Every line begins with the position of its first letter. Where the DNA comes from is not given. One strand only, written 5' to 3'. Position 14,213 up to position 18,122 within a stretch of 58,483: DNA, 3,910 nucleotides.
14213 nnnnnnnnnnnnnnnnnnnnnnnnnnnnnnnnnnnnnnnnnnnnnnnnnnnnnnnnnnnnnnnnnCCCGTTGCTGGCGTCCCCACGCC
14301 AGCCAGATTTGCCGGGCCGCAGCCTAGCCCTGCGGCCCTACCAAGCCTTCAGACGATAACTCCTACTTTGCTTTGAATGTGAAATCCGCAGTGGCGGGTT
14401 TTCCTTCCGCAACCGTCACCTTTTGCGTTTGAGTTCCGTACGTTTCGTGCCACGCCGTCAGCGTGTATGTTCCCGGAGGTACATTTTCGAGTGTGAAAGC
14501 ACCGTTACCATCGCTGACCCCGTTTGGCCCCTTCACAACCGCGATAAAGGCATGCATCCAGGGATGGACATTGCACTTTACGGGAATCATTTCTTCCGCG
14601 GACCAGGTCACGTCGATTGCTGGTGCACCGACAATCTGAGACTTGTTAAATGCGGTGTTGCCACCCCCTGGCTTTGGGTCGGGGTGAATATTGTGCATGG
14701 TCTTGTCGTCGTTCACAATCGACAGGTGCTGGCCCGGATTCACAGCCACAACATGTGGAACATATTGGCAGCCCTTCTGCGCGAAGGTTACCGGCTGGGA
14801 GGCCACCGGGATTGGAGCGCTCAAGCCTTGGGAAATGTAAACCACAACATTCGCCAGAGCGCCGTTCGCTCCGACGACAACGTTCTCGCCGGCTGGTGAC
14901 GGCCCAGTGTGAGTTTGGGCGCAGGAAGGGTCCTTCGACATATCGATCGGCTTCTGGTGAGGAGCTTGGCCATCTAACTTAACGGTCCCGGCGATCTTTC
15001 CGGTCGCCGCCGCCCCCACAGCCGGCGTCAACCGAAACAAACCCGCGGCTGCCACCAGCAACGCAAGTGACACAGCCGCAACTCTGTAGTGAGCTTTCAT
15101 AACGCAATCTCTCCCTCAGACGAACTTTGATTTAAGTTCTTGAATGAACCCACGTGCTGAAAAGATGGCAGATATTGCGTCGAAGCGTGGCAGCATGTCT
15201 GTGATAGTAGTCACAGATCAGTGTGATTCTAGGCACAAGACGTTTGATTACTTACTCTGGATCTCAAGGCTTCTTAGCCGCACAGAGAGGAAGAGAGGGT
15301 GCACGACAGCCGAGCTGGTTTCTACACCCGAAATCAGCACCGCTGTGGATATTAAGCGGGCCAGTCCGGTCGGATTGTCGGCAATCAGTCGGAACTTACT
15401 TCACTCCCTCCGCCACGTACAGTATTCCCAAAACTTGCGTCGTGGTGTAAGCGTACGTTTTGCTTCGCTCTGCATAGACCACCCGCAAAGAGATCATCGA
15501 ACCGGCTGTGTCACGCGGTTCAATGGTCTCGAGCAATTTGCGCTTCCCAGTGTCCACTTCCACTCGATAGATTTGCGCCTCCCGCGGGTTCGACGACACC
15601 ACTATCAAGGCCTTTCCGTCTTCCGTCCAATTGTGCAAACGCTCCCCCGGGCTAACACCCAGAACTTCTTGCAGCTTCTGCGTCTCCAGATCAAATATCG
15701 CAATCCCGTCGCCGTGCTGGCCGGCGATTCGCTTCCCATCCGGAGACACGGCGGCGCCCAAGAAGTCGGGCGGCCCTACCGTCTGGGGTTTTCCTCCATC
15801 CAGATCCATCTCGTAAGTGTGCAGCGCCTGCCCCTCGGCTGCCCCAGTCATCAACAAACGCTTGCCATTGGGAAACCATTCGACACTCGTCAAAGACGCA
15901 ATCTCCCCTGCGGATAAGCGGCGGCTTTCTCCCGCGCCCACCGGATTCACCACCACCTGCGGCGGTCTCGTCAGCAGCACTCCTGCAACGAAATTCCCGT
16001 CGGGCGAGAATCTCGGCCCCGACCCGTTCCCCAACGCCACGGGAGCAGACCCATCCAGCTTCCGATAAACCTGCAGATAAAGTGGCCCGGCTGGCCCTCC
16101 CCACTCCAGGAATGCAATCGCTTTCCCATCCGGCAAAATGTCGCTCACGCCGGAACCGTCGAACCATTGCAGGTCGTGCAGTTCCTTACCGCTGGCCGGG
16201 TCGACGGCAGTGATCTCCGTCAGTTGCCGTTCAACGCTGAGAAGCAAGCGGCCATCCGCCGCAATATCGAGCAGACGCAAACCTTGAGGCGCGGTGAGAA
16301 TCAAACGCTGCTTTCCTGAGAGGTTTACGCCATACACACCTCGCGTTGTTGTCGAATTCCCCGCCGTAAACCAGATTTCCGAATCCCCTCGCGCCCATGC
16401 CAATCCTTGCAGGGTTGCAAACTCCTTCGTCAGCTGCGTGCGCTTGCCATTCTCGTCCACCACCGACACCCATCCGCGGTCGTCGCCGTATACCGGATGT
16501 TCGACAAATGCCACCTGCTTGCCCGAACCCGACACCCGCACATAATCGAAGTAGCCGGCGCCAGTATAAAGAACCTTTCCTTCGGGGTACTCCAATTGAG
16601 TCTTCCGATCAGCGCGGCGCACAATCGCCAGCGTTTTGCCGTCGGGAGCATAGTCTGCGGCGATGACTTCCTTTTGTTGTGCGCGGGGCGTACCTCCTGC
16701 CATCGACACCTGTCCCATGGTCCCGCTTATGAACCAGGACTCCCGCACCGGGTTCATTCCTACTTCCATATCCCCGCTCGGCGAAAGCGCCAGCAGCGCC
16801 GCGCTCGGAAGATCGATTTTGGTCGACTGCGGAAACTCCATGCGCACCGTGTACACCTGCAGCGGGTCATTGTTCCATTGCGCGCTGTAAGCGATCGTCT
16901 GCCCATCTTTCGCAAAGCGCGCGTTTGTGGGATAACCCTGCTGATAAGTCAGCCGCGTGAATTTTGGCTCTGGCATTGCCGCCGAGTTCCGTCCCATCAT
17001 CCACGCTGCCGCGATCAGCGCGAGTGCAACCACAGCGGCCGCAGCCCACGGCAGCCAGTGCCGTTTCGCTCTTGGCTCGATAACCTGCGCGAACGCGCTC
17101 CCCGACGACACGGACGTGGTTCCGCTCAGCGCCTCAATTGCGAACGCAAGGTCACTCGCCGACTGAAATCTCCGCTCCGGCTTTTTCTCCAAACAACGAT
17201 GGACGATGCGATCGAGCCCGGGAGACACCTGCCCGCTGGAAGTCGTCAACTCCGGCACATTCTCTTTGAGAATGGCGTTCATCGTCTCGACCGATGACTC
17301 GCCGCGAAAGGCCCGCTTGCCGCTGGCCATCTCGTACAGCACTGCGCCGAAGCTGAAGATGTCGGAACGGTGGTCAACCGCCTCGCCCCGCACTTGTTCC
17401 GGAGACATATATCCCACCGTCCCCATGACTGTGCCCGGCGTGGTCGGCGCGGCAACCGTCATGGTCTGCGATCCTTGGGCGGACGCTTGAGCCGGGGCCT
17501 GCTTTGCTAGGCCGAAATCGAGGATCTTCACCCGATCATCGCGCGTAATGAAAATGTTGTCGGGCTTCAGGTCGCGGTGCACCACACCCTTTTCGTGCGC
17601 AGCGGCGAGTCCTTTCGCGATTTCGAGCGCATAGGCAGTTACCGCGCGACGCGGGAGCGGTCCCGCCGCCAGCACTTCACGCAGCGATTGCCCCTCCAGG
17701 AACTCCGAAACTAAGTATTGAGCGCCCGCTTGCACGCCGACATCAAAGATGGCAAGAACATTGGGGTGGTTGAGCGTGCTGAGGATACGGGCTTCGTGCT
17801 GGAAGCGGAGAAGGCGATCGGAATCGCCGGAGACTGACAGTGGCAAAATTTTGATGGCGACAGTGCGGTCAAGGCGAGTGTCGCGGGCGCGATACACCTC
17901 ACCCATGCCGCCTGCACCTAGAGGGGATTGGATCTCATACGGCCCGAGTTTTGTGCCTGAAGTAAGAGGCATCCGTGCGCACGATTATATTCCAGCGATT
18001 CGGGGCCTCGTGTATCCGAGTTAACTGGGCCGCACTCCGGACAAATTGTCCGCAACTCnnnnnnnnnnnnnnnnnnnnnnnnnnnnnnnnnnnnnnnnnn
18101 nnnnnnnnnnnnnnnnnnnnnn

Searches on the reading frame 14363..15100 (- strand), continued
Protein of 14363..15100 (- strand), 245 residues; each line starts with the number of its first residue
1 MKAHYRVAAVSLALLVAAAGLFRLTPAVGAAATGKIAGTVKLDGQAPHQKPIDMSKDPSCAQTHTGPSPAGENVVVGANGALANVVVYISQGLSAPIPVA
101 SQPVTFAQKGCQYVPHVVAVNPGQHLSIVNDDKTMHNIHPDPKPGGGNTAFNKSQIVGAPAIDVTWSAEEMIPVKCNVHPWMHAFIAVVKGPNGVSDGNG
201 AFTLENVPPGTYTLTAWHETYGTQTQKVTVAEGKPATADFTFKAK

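Call 78: search_protein_families(library=pfam, proteins=[L138:252-983:+, L138:980-1654:+, L138:1668-2363:+, L138:2559-3632:+, L138:3629-4315:+, L138:4355-5386:+, L138:5533-6555:+, L138:6589-9792:+, L138:10735-11649:+, L138:13191-14168:+], max_evalue=0.0001)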
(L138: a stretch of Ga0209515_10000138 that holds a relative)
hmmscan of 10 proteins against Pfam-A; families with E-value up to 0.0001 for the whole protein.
L138:252-983:+ (243 aa): 3 families
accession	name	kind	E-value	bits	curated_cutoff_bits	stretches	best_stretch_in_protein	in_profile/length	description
PF00005.33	ABC_tran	-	3.8e-27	96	25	1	27-167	1-136/137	ABC transporter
PF13304.12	AAA_21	-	3.6e-11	44.1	27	0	39-62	1-24/304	AAA domain, putative AbiEii toxin, Type IV TA system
PF02463.25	SMC_N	-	3.7e-05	23.7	40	0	37-55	24-42/220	RecF/RecN/SMC N terminal domain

L138:980-1654:+ (224 aa): 5 families
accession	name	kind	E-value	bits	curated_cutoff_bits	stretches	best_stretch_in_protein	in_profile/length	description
PF03379.19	CcmB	-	6.8e-32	111.1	24.9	1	9-212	3-203/215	CcmB protein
PF01061.29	ABC2_membrane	-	1.9e-13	50.9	26.9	1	8-174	4-174/211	ABC-2 type transporter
PF16962.11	ABC_export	-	4.5e-06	25.9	29.7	1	6-178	317-488/531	Putative ABC exporter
PF12698.13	ABC2_membrane_3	-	5.5e-06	26.2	31.6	1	56-202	166-305/347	ABC-2 family transporter protein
PF12730.13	ABC2_membrane_4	-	4.2e-05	24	27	1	30-154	24-158/179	ABC-2 family transporter protein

L138:1668-2363:+ (231 aa): 1 family
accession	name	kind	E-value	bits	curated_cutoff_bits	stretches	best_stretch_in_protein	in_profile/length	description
PF01578.25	Cytochrom_C_asm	-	1.5e-29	103.6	29.9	1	8-163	41-208/212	Cytochrome C assembly protein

L138:2559-3632:+ (357 aa): 1 family
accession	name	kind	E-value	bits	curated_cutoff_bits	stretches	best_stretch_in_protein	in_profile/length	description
PF00762.24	Ferrochelatase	-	8.2e-106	354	27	1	6-330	1-313/317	Ferrochelatase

L138:3629-4315:+ (228 aa): 1 family
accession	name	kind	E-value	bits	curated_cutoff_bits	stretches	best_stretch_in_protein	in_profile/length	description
PF00355.32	Rieske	-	2.3e-08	34.3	20.3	1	130-186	25-83/88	Rieske [2Fe-2S] domain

L138:4355-5386:+ (343 aa): 3 families
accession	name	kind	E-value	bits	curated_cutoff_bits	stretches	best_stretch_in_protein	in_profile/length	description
PF00033.24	Cytochrome_B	-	3.2e-40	138.4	27.2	1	119-311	11-188/189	Cytochrome b/b6/petB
PF13631.11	Cytochrom_B_N_2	-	1.7e-31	109.9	27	1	179-315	1-123/169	Cytochrome b(N-terminal)/b6/petB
PF14358.11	DUF4405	-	5.4e-06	27.3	26.7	1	127-189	5-62/66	Domain of unknown function (DUF4405)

L138:5533-6555:+ (340 aa): 1 family
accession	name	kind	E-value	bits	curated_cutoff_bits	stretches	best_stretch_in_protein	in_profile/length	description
PF00032.22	Cytochrom_B_C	-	1.5e-05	25.6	20.7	1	108-189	1-81/102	Cytochrome b(C-terminal)/b6/petD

L138:6589-9792:+ (1067 aa): 4 families
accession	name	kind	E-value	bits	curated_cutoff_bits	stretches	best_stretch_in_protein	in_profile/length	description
PF00034.26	Cytochrom_C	-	4e-25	89.4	21.3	0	830-921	9-86/90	Cytochrome c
PF13442.11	Cytochrome_CBB3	-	1e-17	64.6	27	0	821-920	3-67/68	Cytochrome C oxidase, cbb3-type, subunit III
PF14522.11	Cytochrome_C7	-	1.1e-05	25.6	24.8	0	350-389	12-51/67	Cytochrome c7 and related cytochrome c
PF22113.1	Mtrc-MtrF_II-IV_dom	-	9.4e-05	22.4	30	0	260-364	80-169/176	Outer membrane cytochrome MtrC/MtrF-like, domains II/IV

L138:10735-11649:+ (304 aa): 1 family
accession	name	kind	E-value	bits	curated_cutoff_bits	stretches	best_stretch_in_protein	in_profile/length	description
PF02628.20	COX15-CtaA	-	8.6e-24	84.6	29.9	2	58-184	76-206/322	Cytochrome oxidase assembly protein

L138:13191-14168:+ (325 aa): 2 families
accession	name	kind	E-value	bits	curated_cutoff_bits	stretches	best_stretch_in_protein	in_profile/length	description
PF13646.12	HEAT_2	-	9.8e-09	35.8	27.7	1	132-196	8-71/88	HEAT repeats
PF02985.28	HEAT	-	4.9e-06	26.7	23.5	0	159-180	3-24/31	HEAT repeat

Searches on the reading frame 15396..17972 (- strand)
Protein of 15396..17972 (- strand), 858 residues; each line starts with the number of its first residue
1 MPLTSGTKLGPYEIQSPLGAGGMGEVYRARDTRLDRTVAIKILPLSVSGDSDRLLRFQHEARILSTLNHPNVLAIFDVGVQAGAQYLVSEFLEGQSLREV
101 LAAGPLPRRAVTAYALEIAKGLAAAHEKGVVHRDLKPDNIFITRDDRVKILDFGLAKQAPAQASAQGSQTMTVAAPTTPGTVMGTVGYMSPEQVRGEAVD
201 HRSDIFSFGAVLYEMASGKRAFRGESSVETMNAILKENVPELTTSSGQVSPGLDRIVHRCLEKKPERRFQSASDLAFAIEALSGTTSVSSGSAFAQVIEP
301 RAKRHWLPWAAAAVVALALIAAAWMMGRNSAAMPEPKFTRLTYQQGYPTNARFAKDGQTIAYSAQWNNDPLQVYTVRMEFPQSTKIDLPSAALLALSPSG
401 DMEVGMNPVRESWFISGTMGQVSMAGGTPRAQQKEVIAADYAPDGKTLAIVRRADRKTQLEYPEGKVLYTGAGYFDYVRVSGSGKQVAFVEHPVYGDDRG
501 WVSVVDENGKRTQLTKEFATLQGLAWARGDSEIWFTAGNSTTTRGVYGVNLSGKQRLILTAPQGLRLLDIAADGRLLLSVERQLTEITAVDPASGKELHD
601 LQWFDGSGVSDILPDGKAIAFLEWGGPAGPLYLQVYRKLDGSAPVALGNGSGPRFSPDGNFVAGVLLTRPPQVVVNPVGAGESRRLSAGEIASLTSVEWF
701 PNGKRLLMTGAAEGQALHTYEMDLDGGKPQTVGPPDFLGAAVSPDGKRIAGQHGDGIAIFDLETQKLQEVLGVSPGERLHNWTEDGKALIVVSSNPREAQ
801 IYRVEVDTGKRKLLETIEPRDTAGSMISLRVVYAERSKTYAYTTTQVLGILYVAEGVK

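Call 3: search_protein_families(library=pfam, proteins=[window:15396-17972:-], max_evalue=0.01)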
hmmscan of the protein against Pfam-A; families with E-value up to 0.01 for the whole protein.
window:15396-17972:- (858 aa): 10 families
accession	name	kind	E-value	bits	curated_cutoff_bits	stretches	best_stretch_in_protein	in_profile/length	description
PF00069.31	Pkinase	-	9.8e-53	179.6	31.7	1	12-270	1-253/263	Protein kinase domain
PF07714.23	PK_Tyr_Ser-Thr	-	5.4e-38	131.2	23.1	1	14-269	3-249/258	Protein tyrosine and serine/threonine kinase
PF07676.18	PD40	-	5.2e-14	52.2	20.9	0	339-363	2-26/38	WD40-like Beta Propeller Repeat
PF01636.29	APH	-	1.8e-08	34.9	23.2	1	117-160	157-201/239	Phosphotransferase enzyme family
PF03109.22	ABC1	-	4e-08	33.1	22.9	1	83-163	141-221/244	ABC1 atypical kinase-like domain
PF25174.1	Beta-prop_THOC3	-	6.9e-06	25.7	305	1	687-802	42-156/272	THOC3 beta-propeller domain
PF08450.18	SGL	-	0.0035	17.4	26.3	0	699-787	7-92/246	SMP-30/Gluconolactonase/LRE-like region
PF14531.12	Kinase-like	-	0.0038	17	25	1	86-219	127-248/289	Kinase-like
PF09142.17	TruB_C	-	0.0064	16.6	28.7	0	430-458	22-49/56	tRNA Pseudouridine synthase II, C terminal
PF17667.7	Pkinase_fungal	-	0.007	15.6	24.1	0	126-208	303-379/387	Fungal protein kinase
